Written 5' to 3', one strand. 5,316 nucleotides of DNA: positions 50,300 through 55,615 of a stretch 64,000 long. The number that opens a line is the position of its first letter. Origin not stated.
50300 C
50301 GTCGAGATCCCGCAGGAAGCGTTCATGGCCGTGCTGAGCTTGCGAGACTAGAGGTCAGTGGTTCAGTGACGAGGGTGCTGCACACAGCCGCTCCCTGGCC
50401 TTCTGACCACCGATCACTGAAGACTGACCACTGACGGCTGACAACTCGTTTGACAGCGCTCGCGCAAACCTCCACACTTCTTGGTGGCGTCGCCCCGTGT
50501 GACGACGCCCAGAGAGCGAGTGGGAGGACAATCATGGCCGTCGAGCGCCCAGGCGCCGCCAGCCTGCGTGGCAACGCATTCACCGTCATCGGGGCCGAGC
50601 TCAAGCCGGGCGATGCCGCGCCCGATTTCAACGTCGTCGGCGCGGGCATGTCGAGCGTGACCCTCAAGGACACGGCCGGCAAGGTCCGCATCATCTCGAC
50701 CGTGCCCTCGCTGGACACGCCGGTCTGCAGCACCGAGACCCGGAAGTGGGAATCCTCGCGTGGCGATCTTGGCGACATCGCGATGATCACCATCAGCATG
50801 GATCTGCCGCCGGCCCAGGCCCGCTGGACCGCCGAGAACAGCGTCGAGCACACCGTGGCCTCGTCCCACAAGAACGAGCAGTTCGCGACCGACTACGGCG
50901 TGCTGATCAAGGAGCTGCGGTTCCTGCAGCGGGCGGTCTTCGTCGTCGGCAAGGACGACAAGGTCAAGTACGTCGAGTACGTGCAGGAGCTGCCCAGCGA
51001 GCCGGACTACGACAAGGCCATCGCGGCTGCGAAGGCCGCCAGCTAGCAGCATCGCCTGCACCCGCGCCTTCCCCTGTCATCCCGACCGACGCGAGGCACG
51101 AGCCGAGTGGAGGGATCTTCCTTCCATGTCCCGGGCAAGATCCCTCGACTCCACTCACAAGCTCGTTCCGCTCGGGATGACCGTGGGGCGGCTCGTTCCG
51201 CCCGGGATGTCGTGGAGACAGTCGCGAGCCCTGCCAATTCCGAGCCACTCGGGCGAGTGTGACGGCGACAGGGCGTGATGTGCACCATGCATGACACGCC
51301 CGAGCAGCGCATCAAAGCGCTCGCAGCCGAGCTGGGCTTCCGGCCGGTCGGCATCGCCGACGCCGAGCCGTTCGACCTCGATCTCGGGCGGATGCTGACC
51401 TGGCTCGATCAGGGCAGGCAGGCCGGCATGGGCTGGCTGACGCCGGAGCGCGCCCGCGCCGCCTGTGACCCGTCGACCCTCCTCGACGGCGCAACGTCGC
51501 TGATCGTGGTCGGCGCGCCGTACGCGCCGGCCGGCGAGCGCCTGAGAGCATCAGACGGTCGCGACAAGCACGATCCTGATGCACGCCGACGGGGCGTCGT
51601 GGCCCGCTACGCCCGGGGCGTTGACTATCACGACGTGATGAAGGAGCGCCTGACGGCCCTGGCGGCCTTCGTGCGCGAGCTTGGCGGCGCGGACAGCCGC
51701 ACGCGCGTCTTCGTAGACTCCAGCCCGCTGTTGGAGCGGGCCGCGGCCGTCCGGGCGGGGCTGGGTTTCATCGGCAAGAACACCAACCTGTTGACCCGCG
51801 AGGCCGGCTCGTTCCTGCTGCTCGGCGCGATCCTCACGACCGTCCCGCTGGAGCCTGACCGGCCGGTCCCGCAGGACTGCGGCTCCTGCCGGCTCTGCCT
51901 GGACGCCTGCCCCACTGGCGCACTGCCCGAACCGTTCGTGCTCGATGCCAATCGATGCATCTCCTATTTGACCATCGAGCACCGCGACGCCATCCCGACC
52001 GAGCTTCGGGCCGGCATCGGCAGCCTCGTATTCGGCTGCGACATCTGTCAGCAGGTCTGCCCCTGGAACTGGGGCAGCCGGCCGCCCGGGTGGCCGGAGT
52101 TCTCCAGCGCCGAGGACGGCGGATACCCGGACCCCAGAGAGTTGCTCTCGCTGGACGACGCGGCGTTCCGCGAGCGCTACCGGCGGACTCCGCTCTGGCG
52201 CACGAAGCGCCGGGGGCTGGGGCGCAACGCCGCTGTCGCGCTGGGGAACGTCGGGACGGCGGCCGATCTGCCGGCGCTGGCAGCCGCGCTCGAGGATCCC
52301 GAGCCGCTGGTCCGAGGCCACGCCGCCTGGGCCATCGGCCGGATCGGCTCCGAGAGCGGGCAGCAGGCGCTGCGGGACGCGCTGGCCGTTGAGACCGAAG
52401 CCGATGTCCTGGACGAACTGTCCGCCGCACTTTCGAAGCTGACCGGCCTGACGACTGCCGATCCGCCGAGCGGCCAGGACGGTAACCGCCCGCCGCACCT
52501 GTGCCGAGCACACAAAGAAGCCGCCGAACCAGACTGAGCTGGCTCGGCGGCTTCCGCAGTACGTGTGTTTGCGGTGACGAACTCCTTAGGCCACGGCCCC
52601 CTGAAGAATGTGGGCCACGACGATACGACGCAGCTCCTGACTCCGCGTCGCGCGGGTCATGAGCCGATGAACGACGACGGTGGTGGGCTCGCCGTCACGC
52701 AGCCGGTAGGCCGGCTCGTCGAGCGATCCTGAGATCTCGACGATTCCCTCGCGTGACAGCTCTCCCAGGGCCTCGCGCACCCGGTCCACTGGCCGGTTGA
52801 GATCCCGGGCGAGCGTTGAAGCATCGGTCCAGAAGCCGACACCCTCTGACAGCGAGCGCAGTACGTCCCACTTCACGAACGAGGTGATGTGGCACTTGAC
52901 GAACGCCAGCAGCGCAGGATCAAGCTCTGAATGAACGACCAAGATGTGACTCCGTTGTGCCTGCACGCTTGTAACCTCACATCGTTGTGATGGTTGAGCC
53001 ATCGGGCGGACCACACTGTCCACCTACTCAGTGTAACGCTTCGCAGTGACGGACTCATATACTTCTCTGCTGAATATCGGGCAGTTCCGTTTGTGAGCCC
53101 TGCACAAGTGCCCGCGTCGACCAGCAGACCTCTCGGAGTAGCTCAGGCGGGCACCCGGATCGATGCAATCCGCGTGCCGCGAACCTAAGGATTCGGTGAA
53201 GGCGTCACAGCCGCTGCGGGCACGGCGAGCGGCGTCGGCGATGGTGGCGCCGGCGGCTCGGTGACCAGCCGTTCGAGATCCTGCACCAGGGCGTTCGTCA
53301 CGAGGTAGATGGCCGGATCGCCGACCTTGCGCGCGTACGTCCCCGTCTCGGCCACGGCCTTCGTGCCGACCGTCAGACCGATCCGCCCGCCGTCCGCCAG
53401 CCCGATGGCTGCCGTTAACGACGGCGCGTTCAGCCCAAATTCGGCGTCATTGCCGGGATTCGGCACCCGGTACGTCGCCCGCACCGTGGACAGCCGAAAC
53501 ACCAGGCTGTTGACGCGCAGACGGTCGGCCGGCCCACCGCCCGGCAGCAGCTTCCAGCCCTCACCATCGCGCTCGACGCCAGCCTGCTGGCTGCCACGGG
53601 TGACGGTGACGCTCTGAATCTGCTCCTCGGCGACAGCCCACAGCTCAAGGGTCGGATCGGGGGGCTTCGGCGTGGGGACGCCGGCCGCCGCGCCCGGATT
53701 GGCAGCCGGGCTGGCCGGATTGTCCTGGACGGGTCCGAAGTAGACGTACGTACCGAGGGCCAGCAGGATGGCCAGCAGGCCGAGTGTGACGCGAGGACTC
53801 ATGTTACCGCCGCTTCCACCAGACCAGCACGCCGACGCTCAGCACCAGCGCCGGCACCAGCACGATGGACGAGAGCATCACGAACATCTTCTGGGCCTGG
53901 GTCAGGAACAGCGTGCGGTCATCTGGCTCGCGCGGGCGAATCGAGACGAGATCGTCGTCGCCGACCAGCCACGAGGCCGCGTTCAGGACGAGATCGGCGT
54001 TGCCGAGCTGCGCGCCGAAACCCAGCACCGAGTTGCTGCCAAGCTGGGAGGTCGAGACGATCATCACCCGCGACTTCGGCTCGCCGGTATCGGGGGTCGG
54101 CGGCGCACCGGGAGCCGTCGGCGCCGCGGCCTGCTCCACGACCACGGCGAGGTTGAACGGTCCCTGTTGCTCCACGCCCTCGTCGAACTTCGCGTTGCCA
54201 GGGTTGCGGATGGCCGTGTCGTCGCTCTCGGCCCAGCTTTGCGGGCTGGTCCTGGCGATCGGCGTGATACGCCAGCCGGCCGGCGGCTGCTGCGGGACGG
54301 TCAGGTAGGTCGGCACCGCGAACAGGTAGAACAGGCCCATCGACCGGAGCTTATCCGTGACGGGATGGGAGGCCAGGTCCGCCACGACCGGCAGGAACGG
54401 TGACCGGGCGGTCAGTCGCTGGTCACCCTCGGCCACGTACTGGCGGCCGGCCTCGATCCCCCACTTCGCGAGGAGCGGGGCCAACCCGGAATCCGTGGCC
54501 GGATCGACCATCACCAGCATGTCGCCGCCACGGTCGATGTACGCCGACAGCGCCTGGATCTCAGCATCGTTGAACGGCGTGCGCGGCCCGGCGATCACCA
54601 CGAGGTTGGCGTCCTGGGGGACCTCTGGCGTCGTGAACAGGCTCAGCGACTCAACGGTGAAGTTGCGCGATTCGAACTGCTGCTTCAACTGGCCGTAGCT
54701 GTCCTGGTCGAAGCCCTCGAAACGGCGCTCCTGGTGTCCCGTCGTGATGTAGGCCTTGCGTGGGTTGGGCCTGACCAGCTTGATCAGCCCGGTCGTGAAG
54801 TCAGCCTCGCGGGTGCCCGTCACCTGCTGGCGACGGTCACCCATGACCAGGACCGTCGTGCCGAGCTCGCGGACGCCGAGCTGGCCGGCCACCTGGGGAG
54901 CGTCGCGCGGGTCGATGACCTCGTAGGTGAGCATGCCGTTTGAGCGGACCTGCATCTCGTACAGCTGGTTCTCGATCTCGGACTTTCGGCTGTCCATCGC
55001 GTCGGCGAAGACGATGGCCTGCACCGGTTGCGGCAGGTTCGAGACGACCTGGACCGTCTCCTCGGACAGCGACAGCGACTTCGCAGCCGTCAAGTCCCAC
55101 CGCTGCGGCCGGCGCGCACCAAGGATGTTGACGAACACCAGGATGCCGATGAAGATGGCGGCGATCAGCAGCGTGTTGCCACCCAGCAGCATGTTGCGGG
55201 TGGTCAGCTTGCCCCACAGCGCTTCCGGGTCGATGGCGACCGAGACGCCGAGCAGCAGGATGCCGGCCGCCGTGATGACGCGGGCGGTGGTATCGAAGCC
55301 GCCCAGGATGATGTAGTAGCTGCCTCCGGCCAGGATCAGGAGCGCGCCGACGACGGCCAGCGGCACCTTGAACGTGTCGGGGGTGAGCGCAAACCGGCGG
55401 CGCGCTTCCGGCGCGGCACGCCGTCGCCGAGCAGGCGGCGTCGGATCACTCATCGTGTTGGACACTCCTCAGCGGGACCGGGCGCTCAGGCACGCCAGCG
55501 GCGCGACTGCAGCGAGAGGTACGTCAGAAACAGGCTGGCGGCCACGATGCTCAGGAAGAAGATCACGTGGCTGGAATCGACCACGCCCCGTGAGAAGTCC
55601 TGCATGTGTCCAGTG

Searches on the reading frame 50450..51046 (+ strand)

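Call 39: search_protein_families(library=pfam, proteins=[window:50450-51046:+], max_evalue=0.0001)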
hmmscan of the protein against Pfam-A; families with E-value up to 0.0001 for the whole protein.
window:50450-51046:+ (198 aa): 2 families
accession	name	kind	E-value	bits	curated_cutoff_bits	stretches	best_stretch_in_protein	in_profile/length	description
PF08534.16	Redoxin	-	5.2e-22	78.7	26.6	1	52-191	1-148/148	Redoxin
PF00578.27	AhpC-TSA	-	5.3e-18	65.6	26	1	53-175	1-124/124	AhpC/TSA family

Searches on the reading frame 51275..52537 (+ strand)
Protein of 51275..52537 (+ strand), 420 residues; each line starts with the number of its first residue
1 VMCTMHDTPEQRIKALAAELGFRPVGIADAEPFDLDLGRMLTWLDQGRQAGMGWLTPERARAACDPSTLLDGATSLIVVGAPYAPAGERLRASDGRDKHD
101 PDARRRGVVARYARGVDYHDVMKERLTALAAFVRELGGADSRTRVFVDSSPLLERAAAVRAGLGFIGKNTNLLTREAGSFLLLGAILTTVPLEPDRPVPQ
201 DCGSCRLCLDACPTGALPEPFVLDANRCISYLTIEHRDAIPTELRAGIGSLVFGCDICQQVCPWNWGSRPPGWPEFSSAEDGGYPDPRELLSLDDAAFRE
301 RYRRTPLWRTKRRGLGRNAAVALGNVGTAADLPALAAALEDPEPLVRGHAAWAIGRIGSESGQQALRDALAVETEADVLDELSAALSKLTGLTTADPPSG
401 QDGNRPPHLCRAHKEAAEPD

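Call 7: search_protein_families(library=pfam, proteins=[window:51275-52537:+], max_evalue=0.001)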
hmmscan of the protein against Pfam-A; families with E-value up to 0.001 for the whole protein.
window:51275-52537:+ (420 aa): 8 families
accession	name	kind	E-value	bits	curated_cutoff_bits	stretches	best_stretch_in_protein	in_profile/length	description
PF13484.11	Fer4_16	-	3.3e-23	82.7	30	1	202-265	2-66/66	4Fe-4S double cluster binding domain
PF08331.15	QueG_DUF1730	-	1.1e-18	67.4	25.1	1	64-149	2-77/77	Epoxyqueuosine reductase QueG, DUF1730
PF13646.12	HEAT_2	-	5.6e-10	39.8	27.7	1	317-386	18-87/88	HEAT repeats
PF13513.12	HEAT_EZ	-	3.1e-05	24.8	27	1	332-357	30-55/55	HEAT-like repeat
PF00037.32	Fer4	-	0.00011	22.2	21.1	0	199-217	5-23/24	4Fe-4S binding domain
PF02985.28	HEAT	-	0.00016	22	23.5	1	332-359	2-29/31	HEAT repeat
PF13237.11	Fer4_10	-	0.00018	21.8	25.5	0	199-215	6-24/53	4Fe-4S dicluster domain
PF13187.11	Fer4_9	-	0.0003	21.2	27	0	200-216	35-51/52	4Fe-4S dicluster domain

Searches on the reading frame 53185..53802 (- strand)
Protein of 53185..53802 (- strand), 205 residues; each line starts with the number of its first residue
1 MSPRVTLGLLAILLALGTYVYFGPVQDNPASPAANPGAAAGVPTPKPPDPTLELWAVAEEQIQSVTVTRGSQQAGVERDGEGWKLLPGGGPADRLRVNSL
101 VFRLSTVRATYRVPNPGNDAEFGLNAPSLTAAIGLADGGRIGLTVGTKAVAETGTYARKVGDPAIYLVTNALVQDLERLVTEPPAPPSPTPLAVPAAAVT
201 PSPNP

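Call 39: search_protein_families(library=pfam, proteins=[window:53185-53802:-], max_evalue=0.0001)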
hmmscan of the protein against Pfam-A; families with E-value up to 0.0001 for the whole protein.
window:53185-53802:- (205 aa): 1 family
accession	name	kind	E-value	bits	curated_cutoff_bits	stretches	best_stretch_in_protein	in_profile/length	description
PF14238.11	DUF4340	-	5.7e-14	53.2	25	1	91-177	10-96/183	Domain of unknown function (DUF4340)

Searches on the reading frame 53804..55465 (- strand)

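Call 39: search_protein_families(library=pfam, proteins=[window:53804-55465:-], max_evalue=0.0001)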
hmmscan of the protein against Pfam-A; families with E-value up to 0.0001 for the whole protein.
window:53804-55465:- (553 aa): 3 families
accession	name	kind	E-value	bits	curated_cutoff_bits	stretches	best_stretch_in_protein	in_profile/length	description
PF09822.16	ABC_transp_aux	-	4.2e-35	121.8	34.7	1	236-496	2-288/288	ABC-type uncharacterized transport system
PF23357.1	DUF7088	-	2.7e-08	34.4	27.8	1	129-197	3-79/105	Domain of unknown function (DUF7088)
PF23355.1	IFT52_GIFT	-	3.8e-07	29.9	27.2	1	259-322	20-82/246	IFT52 GIFT domain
